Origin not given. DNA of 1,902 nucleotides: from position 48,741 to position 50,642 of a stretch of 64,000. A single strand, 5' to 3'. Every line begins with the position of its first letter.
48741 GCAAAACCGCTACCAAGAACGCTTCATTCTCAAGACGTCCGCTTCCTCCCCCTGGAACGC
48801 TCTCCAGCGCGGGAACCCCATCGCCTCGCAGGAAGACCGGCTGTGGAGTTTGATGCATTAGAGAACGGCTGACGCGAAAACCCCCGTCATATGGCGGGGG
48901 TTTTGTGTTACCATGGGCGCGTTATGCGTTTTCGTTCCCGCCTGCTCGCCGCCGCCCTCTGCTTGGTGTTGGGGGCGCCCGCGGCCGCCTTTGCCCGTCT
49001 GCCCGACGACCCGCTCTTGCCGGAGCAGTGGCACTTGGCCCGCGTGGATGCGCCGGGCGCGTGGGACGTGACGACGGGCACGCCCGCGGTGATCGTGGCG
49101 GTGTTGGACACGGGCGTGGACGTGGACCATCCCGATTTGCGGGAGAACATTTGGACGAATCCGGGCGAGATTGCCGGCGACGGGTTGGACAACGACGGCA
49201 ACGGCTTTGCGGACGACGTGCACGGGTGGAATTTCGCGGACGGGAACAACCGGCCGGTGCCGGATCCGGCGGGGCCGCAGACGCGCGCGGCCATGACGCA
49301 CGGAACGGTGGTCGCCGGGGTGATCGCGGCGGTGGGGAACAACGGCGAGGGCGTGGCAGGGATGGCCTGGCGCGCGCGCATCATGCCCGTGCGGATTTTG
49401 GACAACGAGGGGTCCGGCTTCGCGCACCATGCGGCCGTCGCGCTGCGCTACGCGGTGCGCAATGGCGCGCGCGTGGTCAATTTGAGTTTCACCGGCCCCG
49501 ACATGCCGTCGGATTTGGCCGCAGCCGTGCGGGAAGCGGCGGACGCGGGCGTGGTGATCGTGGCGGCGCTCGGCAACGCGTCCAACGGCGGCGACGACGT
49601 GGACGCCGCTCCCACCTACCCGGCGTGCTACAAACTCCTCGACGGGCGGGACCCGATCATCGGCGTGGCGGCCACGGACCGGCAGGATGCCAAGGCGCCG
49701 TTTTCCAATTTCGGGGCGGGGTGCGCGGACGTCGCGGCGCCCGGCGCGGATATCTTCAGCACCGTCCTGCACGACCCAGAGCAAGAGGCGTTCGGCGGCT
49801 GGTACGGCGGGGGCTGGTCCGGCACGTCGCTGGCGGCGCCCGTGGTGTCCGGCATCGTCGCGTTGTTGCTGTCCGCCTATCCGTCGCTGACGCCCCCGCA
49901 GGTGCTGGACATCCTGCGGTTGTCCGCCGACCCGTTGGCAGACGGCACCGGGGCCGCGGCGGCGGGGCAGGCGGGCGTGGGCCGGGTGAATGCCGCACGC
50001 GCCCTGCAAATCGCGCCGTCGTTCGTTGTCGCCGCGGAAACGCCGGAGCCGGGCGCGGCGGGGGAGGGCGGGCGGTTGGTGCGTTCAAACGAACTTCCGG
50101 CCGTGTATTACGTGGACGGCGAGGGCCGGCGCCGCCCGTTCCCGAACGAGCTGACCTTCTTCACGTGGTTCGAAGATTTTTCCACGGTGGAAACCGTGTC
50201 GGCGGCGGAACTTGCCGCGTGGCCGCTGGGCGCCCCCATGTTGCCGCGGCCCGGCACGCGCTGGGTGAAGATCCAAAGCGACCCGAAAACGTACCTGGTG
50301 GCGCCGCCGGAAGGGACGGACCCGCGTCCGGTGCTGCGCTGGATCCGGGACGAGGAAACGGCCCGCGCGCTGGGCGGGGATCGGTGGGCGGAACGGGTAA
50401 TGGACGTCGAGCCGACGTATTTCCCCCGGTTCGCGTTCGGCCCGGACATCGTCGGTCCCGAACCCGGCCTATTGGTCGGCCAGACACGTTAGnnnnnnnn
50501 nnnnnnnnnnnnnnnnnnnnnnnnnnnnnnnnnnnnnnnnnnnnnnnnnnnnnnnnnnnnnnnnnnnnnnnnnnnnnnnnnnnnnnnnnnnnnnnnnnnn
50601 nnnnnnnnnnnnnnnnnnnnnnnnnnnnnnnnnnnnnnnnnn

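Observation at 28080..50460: A ~115-aa module I do not recognise is shared by three giant surface proteins and a subtilisin, at the N-terminus in one and the C-terminus in three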

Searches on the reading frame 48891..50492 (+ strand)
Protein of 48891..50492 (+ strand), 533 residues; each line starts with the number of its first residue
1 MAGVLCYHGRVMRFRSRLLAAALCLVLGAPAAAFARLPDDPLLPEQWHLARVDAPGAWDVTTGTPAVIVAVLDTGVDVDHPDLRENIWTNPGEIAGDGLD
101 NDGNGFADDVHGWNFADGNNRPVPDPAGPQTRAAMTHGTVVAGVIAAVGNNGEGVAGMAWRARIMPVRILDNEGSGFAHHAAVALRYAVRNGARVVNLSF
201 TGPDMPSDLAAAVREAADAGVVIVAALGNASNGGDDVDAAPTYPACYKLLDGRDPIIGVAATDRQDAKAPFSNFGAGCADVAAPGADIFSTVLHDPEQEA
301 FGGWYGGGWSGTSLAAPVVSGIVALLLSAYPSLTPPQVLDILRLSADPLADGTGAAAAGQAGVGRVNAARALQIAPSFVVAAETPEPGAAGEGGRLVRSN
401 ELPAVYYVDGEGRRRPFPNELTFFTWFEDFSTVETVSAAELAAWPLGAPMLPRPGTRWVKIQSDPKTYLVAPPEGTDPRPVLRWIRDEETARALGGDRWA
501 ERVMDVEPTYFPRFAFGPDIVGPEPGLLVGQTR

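Call 7: search_protein_families(library=pfam, proteins=[window:48891-50492:+], max_evalue=0.1)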
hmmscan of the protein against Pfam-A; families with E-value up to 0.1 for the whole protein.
window:48891-50492:+ (533 aa): 1 family
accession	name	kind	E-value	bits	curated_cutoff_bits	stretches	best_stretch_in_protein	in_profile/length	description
PF00082.27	Peptidase_S8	-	4.2e-52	177.7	21.8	1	66-351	3-278/288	Subtilase family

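Call 8: search_protein_families(library=ncbifam, proteins=[window:48891-50492:+], max_evalue=0.1)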
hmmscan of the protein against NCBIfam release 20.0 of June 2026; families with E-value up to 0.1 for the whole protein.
window:48891-50492:+ (533 aa): 9 families
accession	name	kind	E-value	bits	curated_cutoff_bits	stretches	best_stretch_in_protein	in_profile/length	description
TIGR03921.1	T7SS_mycosin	equivalog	1.1e-45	156.4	278.75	2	129-377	44-292/353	type VII secretion-associated serine protease mycosin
NF033595.1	denti_PrtP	equivalog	6.8e-29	100.9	300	2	196-374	342-504/606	dentilisin complex serine proteinase subunit PrtP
NF049966.1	QH_SP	equivalog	6.6e-15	55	165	1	128-345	33-210/219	subtilisin-like serine protease QhpE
TIGR03895.1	protease_PatA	subfamily_domain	4.7e-13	48.8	421.05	1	137-374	1-227/606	PatA/PatG family cyanobactin maturation protease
NF051851.1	AtpSerPepEprS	equivalog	9.5e-07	27.2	1700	1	217-373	221-364/988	autotransporter serine peptidase EprS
NF040809.1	germ_prot_CspBA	exception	8e-06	23.8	1250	1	66-232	653-826/1099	bifunctional germination protease/germinant receptor pseudoprotease CspBA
NF040808.2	CspC_non_triad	exception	0.00019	20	675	1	66-171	97-203/556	bile acid germinant receptor pseudoprotease CspC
NF040553.1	SGO_0316_fam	subfamily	0.00046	17.9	1400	1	58-232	279-466/1486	SGO_0316/SGO_0317 family LPXTG-anchored serine peptidase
NF042956.1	IteS_antiphage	equivalog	0.017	13.4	900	0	134-231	290-395/747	S8 family anti-phage peptidase IteS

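Call 34: find_encoding_contigs(protein=window:48891-50492:+, flank=2000, max_places=4)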
Protein window:48891-50492:+ (533 aa): no gene with exactly this product is on record in the collection.

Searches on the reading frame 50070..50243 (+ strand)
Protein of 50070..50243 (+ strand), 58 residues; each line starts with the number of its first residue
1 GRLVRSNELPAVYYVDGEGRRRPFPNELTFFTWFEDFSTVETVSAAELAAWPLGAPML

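Call 49: search_solved_structures(query=A4, max_evalue=10, show_alignments=3)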
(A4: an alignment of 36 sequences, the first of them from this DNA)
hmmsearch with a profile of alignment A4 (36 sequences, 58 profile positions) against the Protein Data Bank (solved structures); distinct sequences matched with E-value up to 10: 40.
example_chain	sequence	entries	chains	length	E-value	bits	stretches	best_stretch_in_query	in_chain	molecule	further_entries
5cyu_A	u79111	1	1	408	6.8e-06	29.1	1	13-34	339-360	Conserved membrane protein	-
4kk7_A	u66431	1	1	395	0.00014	24.9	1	13-35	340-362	ESX-1 secretion system protein eccB1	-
3x3m_A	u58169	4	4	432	0.00019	24.5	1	13-35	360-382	ESX-1 secretion system protein EccB1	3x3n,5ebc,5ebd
7kqy_A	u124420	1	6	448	0.0019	21.3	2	9-34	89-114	Heavy-Chain only Human Antibodies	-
8prj_A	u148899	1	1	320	0.003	20.7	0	11-24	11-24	v31Bagel8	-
8prs_A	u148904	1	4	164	0.037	17.2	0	11-24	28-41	nvBagel4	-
9pv5_A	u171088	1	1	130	0.11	15.6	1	8-27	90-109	W3-05 rhesus macaque Fab heavy chain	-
1nj9_H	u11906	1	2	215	0.16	15.2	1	9-33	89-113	immunoglobulin heavy chain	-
9qk2_D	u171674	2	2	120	0.2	14.9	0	9-23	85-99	Anti-C4b nanobody B12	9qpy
9o9a_A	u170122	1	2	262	0.23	14.7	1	9-24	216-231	DR3087 IL-18 Surrogate Cytokine Agonist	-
7r74_B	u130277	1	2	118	0.24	14.6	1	6-35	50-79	Antibody C8 VHH domain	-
5tbd_E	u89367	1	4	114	0.29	14.3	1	9-24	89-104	Fv fragment (mAb4D1) heavy chain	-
8pra_A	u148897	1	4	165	0.29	14.3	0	11-24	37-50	Cell surface protein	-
7b2q_D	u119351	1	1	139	0.31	14.2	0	9-23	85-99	Anti-C4b nanobody B12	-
8y9u_B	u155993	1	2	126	0.34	14.1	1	9-24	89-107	nanobody MY6323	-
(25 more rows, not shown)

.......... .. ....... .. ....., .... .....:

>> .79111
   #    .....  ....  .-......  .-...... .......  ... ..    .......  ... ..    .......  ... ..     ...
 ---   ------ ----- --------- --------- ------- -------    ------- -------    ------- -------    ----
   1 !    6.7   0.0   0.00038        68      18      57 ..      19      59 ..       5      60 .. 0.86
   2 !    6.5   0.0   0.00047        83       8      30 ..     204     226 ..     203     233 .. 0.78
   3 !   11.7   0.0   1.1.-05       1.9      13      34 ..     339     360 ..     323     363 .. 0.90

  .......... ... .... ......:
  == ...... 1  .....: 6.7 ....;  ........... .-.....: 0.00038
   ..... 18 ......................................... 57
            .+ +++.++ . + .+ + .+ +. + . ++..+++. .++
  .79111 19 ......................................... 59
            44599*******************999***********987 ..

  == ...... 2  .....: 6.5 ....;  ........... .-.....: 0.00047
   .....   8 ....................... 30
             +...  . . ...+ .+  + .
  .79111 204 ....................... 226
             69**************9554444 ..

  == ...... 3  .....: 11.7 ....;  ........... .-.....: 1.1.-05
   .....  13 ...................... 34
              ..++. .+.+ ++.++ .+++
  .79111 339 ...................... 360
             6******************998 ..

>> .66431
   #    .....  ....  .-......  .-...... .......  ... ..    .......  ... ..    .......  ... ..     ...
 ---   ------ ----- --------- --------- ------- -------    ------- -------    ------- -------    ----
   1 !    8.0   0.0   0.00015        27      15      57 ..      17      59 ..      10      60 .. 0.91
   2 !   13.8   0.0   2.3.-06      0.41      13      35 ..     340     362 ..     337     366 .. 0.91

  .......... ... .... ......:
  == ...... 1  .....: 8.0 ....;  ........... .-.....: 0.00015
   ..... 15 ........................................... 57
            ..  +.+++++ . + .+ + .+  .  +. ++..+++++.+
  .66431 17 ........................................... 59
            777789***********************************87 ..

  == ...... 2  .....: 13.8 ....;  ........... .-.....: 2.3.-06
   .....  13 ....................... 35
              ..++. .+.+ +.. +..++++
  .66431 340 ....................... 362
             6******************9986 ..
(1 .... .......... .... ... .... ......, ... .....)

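Call 57: find_homologous_proteins(query=A4, max_evalue=0.01)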
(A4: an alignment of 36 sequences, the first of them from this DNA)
Query A4 (36 sequences) (58 aa, profile of the alignment): 9 proteins with E <= 0.01 among 368 candidates.
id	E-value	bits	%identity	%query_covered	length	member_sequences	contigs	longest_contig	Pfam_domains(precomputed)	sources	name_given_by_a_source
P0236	2.8e-19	87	24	97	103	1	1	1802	-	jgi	-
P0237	1.3e-17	81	52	43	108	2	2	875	-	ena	-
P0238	3.2e-16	77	31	76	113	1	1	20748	-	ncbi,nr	ncbi:hypothetical protein A2533_03210 [Candidatus Falkowbacteria bacterium RIFOXYD2_FULL_35_9]|nr:MA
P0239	1.2e-15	75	-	-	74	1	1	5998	-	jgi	jgi:hypothetical protein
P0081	3.3e-15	73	-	-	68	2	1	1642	-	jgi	-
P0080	1.0e-11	62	43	24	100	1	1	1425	-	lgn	-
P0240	1.4e-9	55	38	28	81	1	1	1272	-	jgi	-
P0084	2.1e-9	55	71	24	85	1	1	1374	-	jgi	jgi:hypothetical protein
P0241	2.6e-5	42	27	83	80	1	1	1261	-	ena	-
